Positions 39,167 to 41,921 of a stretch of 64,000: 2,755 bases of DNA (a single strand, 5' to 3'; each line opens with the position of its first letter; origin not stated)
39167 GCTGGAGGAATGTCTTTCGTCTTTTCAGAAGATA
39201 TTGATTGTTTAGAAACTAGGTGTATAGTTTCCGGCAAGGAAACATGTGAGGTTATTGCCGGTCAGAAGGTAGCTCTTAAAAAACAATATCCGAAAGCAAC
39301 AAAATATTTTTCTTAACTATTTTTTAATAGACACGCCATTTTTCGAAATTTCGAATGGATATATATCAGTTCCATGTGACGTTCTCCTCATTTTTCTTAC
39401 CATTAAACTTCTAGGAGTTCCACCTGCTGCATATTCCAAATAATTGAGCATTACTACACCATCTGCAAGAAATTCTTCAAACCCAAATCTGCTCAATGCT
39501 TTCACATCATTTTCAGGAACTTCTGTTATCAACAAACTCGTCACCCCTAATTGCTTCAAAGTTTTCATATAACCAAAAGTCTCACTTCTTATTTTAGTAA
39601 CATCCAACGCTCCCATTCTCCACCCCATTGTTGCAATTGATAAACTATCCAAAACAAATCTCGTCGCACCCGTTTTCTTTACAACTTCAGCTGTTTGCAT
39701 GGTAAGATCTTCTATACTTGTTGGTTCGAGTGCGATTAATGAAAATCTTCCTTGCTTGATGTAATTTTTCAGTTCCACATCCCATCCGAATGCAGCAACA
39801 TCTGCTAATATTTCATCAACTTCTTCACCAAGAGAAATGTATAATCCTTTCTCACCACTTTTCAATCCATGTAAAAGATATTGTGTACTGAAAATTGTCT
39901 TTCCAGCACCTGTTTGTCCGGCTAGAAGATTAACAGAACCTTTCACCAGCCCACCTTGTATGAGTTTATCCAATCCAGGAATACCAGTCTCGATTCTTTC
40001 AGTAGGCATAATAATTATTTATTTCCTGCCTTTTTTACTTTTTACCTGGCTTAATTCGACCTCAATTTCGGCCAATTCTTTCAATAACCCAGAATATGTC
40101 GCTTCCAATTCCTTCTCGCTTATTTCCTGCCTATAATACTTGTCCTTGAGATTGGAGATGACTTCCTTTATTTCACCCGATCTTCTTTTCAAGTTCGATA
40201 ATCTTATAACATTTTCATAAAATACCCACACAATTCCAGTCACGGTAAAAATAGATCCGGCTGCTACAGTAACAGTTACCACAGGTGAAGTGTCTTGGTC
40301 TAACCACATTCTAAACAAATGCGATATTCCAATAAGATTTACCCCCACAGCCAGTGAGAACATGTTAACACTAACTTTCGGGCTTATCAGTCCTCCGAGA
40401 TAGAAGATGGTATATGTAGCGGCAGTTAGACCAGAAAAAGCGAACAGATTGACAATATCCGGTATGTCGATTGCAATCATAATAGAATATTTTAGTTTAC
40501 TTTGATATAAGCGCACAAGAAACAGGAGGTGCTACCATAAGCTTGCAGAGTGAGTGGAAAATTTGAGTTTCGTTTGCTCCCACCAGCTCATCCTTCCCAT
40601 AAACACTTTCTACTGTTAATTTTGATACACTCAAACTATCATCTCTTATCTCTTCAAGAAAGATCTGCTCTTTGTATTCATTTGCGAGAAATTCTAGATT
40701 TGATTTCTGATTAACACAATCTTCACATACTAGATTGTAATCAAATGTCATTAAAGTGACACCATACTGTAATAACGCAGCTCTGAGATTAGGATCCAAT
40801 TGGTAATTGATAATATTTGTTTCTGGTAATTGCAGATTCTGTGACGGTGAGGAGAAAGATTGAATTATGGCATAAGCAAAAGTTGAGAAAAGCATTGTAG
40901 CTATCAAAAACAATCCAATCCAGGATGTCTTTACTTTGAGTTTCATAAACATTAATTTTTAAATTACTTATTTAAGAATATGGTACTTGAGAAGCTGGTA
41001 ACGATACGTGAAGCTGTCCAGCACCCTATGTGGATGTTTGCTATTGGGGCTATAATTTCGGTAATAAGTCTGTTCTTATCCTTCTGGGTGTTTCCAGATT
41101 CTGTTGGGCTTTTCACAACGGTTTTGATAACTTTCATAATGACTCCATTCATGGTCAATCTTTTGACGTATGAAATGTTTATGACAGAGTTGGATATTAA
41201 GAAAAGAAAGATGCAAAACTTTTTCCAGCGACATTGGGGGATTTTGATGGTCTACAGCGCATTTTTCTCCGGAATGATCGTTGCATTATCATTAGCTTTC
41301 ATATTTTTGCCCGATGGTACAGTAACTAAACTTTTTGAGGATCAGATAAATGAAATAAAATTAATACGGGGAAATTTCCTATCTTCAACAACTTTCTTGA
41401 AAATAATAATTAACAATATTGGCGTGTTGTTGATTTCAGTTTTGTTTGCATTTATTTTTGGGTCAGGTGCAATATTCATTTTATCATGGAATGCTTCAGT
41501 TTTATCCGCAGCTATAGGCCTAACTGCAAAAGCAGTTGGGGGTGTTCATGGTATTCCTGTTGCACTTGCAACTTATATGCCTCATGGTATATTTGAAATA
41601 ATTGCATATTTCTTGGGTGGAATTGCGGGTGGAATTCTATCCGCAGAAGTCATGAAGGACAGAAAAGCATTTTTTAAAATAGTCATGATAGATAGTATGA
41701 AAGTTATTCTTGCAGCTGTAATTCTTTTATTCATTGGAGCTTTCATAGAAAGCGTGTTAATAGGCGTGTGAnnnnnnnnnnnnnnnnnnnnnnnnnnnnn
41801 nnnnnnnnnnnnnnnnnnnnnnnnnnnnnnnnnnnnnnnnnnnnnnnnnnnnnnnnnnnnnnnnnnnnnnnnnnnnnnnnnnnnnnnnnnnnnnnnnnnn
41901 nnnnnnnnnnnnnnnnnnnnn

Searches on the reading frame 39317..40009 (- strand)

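Call 7: search_protein_families(library=pfam, proteins=[window:39317-40009:-], max_evalue=0.001)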
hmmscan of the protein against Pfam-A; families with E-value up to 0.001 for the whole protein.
window:39317-40009:- (230 aa): 3 families
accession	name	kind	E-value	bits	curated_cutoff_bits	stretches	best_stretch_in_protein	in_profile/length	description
PF06745.19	ATPase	-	1.6e-52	178.6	26.6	1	6-229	1-227/231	KaiC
PF13481.12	AAA_25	-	1.7e-06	28.3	27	1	3-53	12-61/195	AAA domain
PF03796.21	DnaB_C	-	0.00056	19.8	27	0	6-88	2-83/255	DnaB-like helicase C terminal domain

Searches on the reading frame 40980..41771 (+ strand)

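Call 7: search_protein_families(library=pfam, proteins=[window:40980-41771:+], max_evalue=0.001)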
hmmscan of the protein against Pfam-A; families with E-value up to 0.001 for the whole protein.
window:40980-41771:+ (263 aa): 1 family
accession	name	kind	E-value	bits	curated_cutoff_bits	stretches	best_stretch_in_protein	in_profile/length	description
PF01944.22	SpoIIM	-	9.2e-17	61.9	26.9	1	96-259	6-160/163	Stage II sporulation protein M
